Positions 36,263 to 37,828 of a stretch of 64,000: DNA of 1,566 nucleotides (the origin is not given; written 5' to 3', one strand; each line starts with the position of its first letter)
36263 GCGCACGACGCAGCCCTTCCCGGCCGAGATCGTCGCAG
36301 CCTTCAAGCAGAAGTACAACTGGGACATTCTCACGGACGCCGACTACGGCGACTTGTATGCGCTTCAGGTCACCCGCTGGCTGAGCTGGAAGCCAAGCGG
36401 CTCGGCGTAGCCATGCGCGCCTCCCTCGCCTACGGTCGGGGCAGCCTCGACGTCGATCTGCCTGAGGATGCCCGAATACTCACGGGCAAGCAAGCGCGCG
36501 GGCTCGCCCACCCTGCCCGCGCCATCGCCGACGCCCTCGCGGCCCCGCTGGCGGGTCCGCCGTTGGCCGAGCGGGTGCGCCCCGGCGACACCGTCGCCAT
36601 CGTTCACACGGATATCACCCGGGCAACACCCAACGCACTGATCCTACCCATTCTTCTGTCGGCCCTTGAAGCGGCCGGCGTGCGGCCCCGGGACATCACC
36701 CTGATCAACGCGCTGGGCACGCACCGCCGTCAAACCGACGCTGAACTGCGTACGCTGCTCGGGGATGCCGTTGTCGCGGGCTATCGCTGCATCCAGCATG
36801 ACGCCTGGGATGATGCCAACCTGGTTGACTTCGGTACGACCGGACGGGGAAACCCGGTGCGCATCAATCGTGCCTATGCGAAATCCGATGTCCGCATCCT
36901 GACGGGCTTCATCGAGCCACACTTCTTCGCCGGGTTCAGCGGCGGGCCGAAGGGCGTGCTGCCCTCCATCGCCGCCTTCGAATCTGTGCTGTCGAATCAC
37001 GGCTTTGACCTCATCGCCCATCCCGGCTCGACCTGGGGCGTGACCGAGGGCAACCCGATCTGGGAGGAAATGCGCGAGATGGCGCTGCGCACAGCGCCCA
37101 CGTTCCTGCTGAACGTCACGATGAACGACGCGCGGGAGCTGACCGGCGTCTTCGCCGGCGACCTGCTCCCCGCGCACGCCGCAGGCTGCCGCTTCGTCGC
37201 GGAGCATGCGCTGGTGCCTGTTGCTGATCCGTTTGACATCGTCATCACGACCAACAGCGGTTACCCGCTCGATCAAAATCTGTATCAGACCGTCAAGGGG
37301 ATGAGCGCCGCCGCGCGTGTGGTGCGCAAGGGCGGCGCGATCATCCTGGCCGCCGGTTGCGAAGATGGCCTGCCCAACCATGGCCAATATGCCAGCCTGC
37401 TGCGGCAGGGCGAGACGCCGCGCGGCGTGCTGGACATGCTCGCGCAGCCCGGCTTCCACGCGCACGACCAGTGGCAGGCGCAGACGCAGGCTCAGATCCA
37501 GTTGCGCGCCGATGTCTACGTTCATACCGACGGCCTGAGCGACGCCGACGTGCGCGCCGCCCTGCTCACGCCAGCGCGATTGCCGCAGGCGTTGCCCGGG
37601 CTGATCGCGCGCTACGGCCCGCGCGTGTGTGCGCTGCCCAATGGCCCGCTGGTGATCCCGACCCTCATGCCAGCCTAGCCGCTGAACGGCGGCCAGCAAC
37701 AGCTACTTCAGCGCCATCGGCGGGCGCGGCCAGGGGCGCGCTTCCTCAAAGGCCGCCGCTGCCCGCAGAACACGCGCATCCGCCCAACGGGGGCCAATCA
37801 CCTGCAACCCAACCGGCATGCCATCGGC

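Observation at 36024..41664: Orphan LarA-family (nickel-pincer cofactor) racemase homolog in a catabolic cluster with amidase, MFS transporter, FAD amine oxidase and PPOX-like protein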

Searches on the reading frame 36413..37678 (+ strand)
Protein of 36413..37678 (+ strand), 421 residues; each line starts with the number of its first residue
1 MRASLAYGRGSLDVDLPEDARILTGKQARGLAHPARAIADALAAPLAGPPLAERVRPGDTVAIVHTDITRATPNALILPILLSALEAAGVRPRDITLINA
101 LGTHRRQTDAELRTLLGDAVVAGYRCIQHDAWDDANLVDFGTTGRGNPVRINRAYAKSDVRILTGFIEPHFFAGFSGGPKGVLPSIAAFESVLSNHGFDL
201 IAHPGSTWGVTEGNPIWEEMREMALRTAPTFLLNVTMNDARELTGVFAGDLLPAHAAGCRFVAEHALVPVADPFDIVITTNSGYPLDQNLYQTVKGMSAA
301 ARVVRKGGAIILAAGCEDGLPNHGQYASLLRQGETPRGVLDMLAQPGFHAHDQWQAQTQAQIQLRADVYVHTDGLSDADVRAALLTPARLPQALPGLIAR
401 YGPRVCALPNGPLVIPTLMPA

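Call 5: search_protein_families(library=pfam, proteins=[window:36413-37675:+], max_evalue=0.001)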
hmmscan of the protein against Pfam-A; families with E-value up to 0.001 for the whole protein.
window:36413-37675:+ (421 aa): 2 families
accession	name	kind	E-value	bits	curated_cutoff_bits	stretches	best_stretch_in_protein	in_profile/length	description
PF09861.14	Lar_N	-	7.2e-61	205.4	23.3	1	7-209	1-204/204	Lactate racemase N-terminal domain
PF21113.2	LarA_C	-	1.3e-25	90.5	25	1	273-388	5-121/152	Lactate racemase C-terminal domain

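Call 6: search_protein_families(library=ncbifam, proteins=[window:36413-37675:+], max_evalue=0.001)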
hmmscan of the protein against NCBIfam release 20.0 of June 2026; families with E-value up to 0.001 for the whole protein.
window:36413-37675:+ (421 aa): 5 families
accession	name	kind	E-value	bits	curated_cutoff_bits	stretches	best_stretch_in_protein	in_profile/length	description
NF033504.2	Ni_dep_LarA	equivalog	1.3e-134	449.1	460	1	4-415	3-419/422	nickel-dependent lactate racemase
NF052593.1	NPN_racem_MAR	equivalog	1.2e-100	337.1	500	1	4-417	2-414/415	nickel-dependent malate racemase, LarAH6 family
NF052595.1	NPN_LarAH5_MAR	equivalog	2.1e-86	290.5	462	1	4-416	2-413/415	nickel-dependent malate racemase, LarAH5 family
NF052525.1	NPN_LarAH10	equivalog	3.4e-85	286.3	540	1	3-321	3-330/426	NPN-dependent 2-hydroxyacid racemase, LarAH10 family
NF052592.1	LarAH_14_15_16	equivalog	1.7e-26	92.7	740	1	6-207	15-221/520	NPN-dependent hydroxyacid isomerase, LarAH14/15/16 family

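Call 7: find_encoding_contigs(protein=window:36413-37678:+, flank=10000, max_places=6)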
Protein window:36413-37678:+ (421 aa): no gene with exactly this product is on record in the collection.

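Call 8: search_solved_structures(query=window:36413-37675:+, show_alignments=2)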
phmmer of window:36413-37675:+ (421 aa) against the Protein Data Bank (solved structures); distinct sequences matched with E-value up to 0.001: 10.
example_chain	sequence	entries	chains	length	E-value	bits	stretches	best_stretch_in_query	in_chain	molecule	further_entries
9eid_A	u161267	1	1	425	7.3e-77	262.5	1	2-420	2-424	A broad-substrate spectrum lactate racemase A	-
9eia_A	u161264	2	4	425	9e-77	262.1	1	2-420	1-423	A broad-substrate spectrum lactate racemase A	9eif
2yjg_A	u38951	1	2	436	4.2e-70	240.2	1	4-414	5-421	LACTATE RACEMASE APOPROTEIN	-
5huq_A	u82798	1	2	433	1e-65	225.7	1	38-413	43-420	Lactate racemization operon protein LarA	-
6c1w_A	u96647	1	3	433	1e-65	225.7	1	38-413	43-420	Lactate racemase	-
8ezf_B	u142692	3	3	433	1.4e-65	225.3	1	38-413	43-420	Lactate racemase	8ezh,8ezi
6d6z_A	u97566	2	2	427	2.6e-58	201.3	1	3-416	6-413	Malate racemase Mar2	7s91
9q3j_A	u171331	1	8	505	1.9e-23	86.5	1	5-212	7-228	DUF2088 domain-containing protein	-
9q2u_A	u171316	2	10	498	5.8e-23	84.9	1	2-197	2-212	Lactate racemase A | LarA-like nickel-pincer nucleotide cofactor-utilizing enzyme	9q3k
4nar_A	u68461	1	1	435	0.00022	23.7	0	59-201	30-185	Putative uronate isomerase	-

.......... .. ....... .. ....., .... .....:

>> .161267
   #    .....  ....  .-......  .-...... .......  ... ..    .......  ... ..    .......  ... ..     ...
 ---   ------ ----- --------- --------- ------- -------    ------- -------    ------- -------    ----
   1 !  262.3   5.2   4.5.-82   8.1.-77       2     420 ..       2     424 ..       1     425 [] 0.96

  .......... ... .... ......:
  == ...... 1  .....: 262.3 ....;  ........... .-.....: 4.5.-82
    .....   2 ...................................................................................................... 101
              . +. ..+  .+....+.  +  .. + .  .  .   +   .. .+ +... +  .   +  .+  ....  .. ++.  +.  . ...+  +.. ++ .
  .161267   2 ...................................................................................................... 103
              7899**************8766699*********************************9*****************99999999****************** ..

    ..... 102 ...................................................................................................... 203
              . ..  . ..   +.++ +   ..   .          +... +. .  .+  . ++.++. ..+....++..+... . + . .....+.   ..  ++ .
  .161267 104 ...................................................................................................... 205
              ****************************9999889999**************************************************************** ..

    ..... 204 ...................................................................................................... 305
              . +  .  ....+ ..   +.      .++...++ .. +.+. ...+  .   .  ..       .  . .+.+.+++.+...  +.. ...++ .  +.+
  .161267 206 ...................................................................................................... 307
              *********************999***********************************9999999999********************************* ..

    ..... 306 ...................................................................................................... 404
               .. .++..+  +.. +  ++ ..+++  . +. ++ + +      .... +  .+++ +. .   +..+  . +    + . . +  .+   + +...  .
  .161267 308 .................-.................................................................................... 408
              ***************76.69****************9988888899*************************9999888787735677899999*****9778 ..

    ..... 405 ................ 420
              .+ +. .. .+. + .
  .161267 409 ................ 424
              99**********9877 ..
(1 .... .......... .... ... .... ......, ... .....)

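Call 16: find_homologous_proteins(query=window:36413-37675:+, max_evalue=1e-30)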
Query window:36413-37675:+ (421 aa): 8000 proteins with E <= 1e-30 among 8000 candidates; the best 120 are listed.
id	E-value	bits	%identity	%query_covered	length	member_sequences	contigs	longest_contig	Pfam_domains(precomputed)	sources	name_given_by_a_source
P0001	4.5e-279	943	100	100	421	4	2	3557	PF21113.3,PF09861.15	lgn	-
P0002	4.1e-207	706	74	99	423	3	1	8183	PF21113.3,PF09861.15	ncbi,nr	ncbi:MAG TPA: nickel-dependent lactate racemase [Anaerolineales bacterium]|nr:nickel-dependent lacta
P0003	4.7e-205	700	73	99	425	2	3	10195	PF21113.3,PF09861.15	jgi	jgi:nickel-dependent lactate racemase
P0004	9.4e-205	699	71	99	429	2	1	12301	PF21113.3,PF09861.15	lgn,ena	-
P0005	2.6e-204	697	73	99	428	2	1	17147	PF21113.3,PF09861.15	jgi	jgi:nickel-dependent lactate racemase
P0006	3.0e-204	697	73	99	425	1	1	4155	PF21113.3,PF09861.15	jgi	jgi:nickel-dependent lactate racemase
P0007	4.5e-204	696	73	99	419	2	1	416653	PF21113.3,PF09861.15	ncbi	-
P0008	5.8e-204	696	72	99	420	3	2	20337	PF21113.3,PF09861.15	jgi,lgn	jgi:nickel-dependent lactate racemase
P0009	8.7e-204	695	73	99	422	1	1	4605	PF21113.3,PF09861.15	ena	-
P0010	2.9e-202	690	72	99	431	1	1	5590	PF21113.3,PF09861.15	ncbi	-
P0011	6.2e-202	689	72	99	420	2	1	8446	PF21113.3,PF09861.15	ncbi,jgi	-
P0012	1.2e-201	688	72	99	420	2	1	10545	PF21113.3,PF09861.15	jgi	jgi:lactate racemase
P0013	2.2e-201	688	74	99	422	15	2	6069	PF21113.3,PF09861.15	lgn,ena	-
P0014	4.3e-201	687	72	99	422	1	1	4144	PF21113.3,PF09861.15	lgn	-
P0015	4.4e-201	687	71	99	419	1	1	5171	PF21113.3,PF09861.15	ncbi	-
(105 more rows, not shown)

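Call 17: find_encoding_contigs(protein=P0007, flank=10000, max_places=3)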
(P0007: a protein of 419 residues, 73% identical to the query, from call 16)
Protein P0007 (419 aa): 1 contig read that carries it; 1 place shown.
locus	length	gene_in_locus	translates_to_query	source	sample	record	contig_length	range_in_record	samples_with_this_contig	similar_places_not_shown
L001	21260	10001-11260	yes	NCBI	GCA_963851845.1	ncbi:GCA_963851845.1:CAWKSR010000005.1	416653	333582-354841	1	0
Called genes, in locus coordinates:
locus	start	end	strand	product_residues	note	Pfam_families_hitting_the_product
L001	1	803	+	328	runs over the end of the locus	PF02678:Pirin, PF05726:Pirin_C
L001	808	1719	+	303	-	PF00892:EamA, PF03151:TPT (weak), PF00892:EamA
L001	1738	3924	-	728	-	PF02629:CoA_binding (weak), PF13380:CoA_binding_2, PF13607:Succ_CoA_lig, PF19045:Ligase_CoA_2, PF13549:ATP-grasp_5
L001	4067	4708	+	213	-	PF07638:Sigma70_ECF (faint), PF04542:Sigma70_r2, PF08281:Sigma70_r4_2, PF04545:Sigma70_r4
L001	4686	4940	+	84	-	PF13490:zf-HC2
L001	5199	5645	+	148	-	PF23357:DUF7088 (faint)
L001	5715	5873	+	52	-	-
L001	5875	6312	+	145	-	PF00578:AhpC-TSA, PF08534:Redoxin, PF13905:Thioredoxin_8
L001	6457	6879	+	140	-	PF02566:OsmC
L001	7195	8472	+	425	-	PF07498:Rho_N, PF07497:Rho_RNA_bind, PF00006:ATP-synt_ab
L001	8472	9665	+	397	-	PF01476:LysM (faint), PF23473:LysM3_LYK4_5 (faint), PF01551:Peptidase_M23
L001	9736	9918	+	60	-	-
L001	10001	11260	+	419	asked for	PF09861:Lar_N, PF21113:LarA_C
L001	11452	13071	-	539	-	-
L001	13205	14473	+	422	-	-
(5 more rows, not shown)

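Call 18: find_encoding_contigs(protein=P0001, flank=10000, max_places=3)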
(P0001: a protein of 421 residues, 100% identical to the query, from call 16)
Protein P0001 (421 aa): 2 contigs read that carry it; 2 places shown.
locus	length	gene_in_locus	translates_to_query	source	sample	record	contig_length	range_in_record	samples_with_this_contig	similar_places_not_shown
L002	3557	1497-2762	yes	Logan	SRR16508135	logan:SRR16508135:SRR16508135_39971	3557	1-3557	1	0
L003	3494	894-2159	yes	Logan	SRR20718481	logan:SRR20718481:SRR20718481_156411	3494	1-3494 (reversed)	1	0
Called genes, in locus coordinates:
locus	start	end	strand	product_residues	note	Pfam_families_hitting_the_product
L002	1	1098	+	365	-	?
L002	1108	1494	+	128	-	PF01243:PNPOx_N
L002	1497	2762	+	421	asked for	PF09861:Lar_N, PF21113:LarA_C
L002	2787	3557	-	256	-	?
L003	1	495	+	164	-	?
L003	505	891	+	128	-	PF01243:PNPOx_N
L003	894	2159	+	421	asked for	PF09861:Lar_N, PF21113:LarA_C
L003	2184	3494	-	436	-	?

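Call 20: find_related_loci(query=A1, collection=genome_contigs, flank=10000)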
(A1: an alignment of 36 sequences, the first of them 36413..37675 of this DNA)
Query A1 (421 aa) in genome_contigs; peptide patterns used: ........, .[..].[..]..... (x = any residue, [..] = any of these).
600 stretches matched a pattern (row limit reached: there are more); 596 encode a relative of the query (tblastn E <= 1e-3); the best 80 are kept; 80 distinct loci.
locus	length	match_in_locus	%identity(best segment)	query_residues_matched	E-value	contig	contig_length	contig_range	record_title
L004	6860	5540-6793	65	1-418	5e-178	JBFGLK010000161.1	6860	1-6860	MAG: Candidatus Promineifilaceae bacterium isolate Mix_sand03.2021.01.D.81 k141_1170175_length_6860_cov_13.0000, whole g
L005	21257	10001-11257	63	5-420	4e-175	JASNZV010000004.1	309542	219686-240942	MAG: Caldilineaceae bacterium isolate CHLO-10 HKU-EGSB-CHLO-10_4, whole genome shotgun sequence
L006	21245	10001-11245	60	1-412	8e-174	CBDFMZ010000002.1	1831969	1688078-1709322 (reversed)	MAG: Acidobacteriota bacterium isolate a790dd21-ac95-4cf0-92a5-cae9cc75a37e genome assembly, contig: contig_2, whole gen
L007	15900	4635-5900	61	1-418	2e-172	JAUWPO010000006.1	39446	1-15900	MAG: Chloroflexota bacterium isolate CSMAG_2478 CSMAG_2478_k141_476764_length_39446_cov_82.2445, whole genome shotgun se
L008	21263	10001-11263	59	1-418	5e-171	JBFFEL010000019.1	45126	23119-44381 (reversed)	MAG: Anaerolineales bacterium isolate Mix_mud13.2021.11.71 k141_1012421_length_45126_cov_11.9880, whole genome shotgun s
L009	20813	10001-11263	59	1-418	8e-171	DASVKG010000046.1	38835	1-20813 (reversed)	MAG TPA_asm: Anaerolineales bacterium isolate SMAG_U3040 k141_652355, whole genome shotgun sequence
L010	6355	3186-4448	61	1-418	2e-171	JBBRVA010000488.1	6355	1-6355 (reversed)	MAG: Caldilineales bacterium isolate La3_metabat2.059 La3_metabat2.059_K_990096_L_6355_cov_18.7731, whole genome shotgun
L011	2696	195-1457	59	1-418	1e-180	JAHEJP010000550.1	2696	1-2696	MAG: Chloroflexota bacterium isolate Ww555 NODE_216869_length_2696_cov_6.536311, whole genome shotgun sequence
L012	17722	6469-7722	59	1-415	7e-169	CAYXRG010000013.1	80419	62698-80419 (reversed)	MAG TPA_asm: uncultured Caldilineaceae bacterium isolate SRP241326_co3_338 genome assembly, contig: NODE_540_length_8041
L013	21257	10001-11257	63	3-418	3e-168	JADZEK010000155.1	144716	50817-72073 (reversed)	MAG: Anaerolineales bacterium isolate SJ819 c_000001539887, whole genome shotgun sequence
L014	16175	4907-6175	62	1-420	4e-168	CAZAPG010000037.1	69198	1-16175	MAG TPA_asm: uncultured Caldilineaceae bacterium isolate binchicken_co350_69 genome assembly, contig: NODE_602_length_69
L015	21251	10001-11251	61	5-420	6e-166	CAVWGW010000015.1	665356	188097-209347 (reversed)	MAG: uncultured Chloroflexia bacterium isolate MFD04716.bin.3.335 genome assembly, contig: contig_47285, whole genome sh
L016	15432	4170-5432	61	1-418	2e-160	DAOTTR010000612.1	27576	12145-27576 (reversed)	MAG TPA_asm: Caldilineaceae bacterium isolate F11_8 k119_5475792, whole genome shotgun sequence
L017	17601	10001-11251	60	5-416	1e-159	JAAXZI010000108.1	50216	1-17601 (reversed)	MAG: Phycisphaerae bacterium isolate AS01afH2WH_3 17568_AS01, whole genome shotgun sequence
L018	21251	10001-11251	60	2-420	4e-159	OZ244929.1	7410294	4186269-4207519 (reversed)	MAG: Spirochaetia bacterium isolate 8068e3ae-2514-4771-9ed6-15a7f5772894 genome assembly, chromosome: 1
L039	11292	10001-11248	54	4-416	3e-132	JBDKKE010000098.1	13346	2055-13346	MAG: Verrucomicrobiota bacterium isolate gunnisonriver_2019_sw_WHONDRS-S19S_0062_B_bin.27 scaffold_427494, whole genome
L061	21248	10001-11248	47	1-416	1e-125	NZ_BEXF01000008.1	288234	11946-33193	Brevibacillus reuszeri strain NIT02 contig8, whole genome shotgun sequence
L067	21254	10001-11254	44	1-418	4e-125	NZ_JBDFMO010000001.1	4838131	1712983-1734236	Bacillus sp. 1P02SD contig_1, whole genome shotgun sequence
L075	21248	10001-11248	46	1-416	4e-124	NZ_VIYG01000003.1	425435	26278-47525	Oceanobacillus sp. CFH 90083 Scaffold3, whole genome shotgun sequence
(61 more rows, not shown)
